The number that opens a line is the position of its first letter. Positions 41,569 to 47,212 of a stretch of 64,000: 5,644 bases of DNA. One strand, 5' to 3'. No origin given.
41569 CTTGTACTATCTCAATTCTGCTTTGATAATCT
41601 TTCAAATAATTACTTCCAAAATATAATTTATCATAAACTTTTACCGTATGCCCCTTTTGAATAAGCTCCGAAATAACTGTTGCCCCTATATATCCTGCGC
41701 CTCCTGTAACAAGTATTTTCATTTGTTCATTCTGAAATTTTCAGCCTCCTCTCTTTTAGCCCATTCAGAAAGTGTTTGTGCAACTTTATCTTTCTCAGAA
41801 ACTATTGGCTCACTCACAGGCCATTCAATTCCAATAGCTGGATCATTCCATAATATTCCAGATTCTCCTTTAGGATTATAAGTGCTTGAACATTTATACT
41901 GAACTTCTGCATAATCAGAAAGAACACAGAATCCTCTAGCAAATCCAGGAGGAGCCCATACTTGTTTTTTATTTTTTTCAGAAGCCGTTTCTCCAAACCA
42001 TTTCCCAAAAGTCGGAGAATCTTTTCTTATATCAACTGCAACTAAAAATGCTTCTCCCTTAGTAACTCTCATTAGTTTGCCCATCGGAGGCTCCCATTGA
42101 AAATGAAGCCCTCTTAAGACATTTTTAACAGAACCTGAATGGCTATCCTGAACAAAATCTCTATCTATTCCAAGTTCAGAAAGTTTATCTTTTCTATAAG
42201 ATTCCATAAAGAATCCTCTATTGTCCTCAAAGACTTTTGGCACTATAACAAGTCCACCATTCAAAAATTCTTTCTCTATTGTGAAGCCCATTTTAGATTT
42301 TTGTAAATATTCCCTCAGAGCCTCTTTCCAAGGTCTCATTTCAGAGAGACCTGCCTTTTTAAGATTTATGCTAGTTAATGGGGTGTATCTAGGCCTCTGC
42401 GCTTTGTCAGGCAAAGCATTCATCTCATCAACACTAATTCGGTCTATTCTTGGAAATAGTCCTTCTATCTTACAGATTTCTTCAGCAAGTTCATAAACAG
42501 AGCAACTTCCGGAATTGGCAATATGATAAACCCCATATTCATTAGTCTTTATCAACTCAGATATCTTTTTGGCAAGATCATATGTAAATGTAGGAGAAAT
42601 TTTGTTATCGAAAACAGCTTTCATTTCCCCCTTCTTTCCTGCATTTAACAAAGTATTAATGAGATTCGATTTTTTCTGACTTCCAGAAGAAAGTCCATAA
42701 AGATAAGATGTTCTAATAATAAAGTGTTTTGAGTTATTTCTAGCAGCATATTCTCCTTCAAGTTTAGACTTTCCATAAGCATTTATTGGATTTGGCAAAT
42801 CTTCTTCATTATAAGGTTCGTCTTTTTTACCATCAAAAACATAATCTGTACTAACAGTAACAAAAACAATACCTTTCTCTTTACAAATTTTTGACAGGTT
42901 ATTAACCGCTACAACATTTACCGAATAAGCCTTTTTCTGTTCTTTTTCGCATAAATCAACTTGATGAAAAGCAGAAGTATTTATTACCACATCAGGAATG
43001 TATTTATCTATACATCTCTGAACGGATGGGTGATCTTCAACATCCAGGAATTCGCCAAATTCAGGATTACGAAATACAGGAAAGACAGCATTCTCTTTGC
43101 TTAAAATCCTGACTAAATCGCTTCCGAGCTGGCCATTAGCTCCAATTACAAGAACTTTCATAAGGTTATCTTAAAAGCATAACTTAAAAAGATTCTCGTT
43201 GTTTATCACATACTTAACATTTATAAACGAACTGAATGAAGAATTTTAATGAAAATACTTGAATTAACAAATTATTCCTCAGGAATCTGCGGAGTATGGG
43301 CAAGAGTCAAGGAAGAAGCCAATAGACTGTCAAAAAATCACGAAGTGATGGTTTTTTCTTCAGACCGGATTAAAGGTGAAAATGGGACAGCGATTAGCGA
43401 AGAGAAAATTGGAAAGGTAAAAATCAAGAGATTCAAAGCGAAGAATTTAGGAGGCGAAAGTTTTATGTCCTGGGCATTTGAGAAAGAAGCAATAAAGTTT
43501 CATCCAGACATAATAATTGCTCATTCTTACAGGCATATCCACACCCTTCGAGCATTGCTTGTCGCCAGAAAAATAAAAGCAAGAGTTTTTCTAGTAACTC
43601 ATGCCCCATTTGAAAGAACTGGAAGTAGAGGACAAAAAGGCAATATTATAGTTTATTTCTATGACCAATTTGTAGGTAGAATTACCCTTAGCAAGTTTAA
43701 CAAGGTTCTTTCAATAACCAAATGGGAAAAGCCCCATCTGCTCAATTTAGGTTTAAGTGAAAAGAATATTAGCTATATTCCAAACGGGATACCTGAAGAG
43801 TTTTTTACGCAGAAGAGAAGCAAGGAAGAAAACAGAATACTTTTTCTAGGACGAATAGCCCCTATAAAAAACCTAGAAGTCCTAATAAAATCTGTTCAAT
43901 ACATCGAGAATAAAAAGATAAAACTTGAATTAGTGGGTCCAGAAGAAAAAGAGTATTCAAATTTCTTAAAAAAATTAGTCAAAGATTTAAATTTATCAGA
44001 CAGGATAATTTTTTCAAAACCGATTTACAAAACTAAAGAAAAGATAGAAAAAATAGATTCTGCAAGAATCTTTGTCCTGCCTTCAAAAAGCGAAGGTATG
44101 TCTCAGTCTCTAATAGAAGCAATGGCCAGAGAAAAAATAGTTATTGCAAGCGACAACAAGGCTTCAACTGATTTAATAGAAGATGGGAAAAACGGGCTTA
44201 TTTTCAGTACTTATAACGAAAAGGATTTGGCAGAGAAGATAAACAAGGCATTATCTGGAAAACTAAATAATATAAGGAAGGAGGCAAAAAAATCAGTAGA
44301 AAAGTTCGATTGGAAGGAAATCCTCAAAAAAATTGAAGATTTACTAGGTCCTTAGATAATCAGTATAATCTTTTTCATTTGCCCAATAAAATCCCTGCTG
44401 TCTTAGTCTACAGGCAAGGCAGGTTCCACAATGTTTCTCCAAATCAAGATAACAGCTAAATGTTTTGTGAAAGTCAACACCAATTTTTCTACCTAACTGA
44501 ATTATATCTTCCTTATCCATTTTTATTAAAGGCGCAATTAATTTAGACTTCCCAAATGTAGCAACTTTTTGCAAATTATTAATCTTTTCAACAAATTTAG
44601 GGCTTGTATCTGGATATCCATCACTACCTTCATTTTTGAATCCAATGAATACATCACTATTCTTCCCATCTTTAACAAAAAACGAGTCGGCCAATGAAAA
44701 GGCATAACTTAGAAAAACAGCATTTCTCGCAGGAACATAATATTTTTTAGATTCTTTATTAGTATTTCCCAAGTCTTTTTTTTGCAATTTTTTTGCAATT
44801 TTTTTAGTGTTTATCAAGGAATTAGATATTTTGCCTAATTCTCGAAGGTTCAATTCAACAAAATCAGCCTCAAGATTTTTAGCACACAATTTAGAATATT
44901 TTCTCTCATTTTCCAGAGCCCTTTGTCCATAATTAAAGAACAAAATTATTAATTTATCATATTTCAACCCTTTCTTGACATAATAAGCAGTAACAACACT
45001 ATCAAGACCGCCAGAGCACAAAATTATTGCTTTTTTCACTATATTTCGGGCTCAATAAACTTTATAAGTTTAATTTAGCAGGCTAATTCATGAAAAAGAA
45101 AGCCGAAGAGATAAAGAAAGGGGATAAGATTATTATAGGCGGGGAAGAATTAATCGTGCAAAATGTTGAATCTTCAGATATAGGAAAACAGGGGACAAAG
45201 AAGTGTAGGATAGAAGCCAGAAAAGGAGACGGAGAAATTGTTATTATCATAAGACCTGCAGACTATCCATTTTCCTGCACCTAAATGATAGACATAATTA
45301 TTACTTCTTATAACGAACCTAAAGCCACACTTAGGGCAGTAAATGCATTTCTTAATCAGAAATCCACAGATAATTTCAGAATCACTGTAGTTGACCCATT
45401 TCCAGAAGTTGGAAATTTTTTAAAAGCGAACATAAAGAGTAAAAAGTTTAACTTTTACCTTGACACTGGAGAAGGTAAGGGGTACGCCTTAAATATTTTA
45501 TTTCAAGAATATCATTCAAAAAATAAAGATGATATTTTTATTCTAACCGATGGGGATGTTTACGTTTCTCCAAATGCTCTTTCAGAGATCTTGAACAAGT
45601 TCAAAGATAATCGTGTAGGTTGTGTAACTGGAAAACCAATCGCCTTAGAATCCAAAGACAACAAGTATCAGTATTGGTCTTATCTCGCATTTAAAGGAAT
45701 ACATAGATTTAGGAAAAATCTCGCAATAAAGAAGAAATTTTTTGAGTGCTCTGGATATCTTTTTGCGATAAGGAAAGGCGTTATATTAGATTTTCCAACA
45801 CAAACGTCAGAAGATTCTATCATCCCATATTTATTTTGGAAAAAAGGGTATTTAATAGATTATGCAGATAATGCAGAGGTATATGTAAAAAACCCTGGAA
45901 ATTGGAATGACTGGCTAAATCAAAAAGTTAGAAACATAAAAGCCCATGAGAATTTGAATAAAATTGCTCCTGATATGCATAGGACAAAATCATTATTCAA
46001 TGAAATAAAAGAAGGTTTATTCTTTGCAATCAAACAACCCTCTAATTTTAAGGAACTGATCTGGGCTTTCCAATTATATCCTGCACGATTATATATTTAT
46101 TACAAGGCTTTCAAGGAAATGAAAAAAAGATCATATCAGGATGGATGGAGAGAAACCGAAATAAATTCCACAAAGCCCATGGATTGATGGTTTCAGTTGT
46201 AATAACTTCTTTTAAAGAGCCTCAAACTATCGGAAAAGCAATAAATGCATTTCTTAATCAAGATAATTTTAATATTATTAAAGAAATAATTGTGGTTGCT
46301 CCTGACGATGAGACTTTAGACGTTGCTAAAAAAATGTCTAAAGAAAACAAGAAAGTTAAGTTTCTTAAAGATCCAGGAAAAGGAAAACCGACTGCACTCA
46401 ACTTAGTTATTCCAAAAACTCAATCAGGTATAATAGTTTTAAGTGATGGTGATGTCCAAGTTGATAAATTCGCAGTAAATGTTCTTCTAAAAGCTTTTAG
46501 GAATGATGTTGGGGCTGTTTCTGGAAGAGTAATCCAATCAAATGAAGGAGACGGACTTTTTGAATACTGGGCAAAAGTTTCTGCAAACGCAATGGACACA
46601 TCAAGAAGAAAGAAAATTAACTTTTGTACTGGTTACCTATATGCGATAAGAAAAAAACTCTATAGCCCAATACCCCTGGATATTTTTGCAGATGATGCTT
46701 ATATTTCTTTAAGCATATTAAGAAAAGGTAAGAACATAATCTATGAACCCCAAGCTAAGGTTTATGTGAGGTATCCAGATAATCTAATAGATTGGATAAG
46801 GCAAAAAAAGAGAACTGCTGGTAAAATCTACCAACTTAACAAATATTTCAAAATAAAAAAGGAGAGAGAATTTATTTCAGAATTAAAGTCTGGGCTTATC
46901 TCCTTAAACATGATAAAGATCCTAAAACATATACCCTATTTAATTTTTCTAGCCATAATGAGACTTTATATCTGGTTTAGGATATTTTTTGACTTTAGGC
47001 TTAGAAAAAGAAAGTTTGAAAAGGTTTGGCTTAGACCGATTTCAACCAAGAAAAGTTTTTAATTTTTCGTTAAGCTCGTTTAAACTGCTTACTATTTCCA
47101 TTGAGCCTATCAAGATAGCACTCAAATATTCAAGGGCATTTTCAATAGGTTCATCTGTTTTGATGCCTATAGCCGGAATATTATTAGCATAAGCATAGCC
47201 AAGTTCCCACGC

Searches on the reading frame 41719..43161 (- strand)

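Call 76: search_protein_families(library=pfam, proteins=[window:41719-43161:-], max_evalue=0.00001)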
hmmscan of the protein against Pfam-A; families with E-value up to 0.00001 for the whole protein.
window:41719-43161:- (480 aa): 6 families
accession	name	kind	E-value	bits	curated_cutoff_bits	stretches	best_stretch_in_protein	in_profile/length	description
PF04321.23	RmlD_sub_bind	-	7.3e-77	258.7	27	1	1-289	1-285/287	RmlD substrate binding domain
PF00908.23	dTDP_sugar_isom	-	2.6e-63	213.2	27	1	300-465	4-167/168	dTDP-4-dehydrorhamnose 3,5-epimerase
PF01370.27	Epimerase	-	1.2e-20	74.4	20.9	1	3-185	1-203/240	NAD dependent epimerase/dehydratase family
PF16363.11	GDP_Man_Dehyd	-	6.2e-15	55.9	27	1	39-229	59-262/332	GDP-mannose 4,6 dehydratase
PF02719.21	Polysacc_synt_2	-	7.7e-11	42.1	20.2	1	39-109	61-132/293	Polysaccharide biosynthesis protein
PF07993.18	NAD_binding_4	-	2.8e-08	33.7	20.1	1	57-187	90-242/258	Male sterility protein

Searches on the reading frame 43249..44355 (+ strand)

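Call 76: search_protein_families(library=pfam, proteins=[window:43249-44355:+], max_evalue=0.00001)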
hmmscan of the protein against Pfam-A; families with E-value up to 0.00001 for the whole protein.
window:43249-44355:+ (368 aa): 4 families
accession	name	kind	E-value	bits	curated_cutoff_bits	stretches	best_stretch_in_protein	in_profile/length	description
PF00534.26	Glycos_transf_1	-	4.9e-34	117.8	26.4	1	183-348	4-171/172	Glycosyl transferases group 1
PF13692.12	Glyco_trans_1_4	-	1.9e-27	96.7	27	1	195-335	2-140/142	Glycosyl transferases group 1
PF13439.12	Glyco_transf_4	-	1.2e-13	51.8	28.5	1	15-184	3-169/170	Glycosyltransferase Family 4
PF13579.12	Glyco_trans_4_4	-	4.9e-06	27.4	29.7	1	15-180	2-158/158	Glycosyl transferase 4-like domain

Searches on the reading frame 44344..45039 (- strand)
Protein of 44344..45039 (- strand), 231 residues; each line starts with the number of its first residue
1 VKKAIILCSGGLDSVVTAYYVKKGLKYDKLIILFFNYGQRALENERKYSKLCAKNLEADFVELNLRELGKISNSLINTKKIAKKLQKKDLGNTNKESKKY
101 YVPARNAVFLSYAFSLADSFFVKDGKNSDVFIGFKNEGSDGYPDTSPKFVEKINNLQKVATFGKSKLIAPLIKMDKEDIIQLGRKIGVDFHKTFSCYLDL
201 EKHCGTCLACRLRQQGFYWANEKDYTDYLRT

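Call 76: search_protein_families(library=pfam, proteins=[window:44344-45039:-], max_evalue=0.00001)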
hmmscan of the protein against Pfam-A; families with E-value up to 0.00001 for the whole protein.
window:44344-45039:- (231 aa): 2 families
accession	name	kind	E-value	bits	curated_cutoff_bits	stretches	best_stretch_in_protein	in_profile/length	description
PF06508.19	QueC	-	3.4e-50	170.9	22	1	3-218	1-207/210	Queuosine biosynthesis protein QueC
PF02568.20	ThiI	-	8.6e-10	39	20.5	0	153-188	126-161/197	Thiamine biosynthesis protein (ThiI)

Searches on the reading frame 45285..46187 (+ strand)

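Call 76: search_protein_families(library=pfam, proteins=[window:45285-46187:+], max_evalue=0.00001)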
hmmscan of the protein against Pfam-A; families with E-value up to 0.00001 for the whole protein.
window:45285-46187:+ (300 aa): 4 families
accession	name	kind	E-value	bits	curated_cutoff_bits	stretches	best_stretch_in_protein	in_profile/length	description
PF00535.33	Glycos_transf_2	-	2.7e-15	57.2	23.3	1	4-167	2-164/168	Glycosyl transferase family 2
PF13641.12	Glyco_tranf_2_3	-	1.1e-11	45.7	27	1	4-218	5-228/230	Glycosyltransferase like family 2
PF13632.12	Glyco_trans_2_3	-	2.6e-07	31.1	27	1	85-220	2-142/198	Glycosyl transferase family group 2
PF13506.12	Glyco_transf_21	-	6e-06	26.3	21.7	1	69-125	19-74/174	Glycosyl transferase family 21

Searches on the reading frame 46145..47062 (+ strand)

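Call 76: search_protein_families(library=pfam, proteins=[window:46145-47062:+], max_evalue=0.00001)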
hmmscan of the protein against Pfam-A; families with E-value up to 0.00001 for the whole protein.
window:46145-47062:+ (305 aa): 3 families
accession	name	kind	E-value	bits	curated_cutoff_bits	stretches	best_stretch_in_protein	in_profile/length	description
PF13641.12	Glyco_tranf_2_3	-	7.9e-17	62.5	27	1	16-224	3-227/230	Glycosyltransferase like family 2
PF00535.33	Glycos_transf_2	-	8.6e-17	62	23.3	1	17-173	1-164/168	Glycosyl transferase family 2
PF13632.12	Glyco_trans_2_3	-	5.8e-08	33.2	27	1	96-256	1-153/198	Glycosyl transferase family group 2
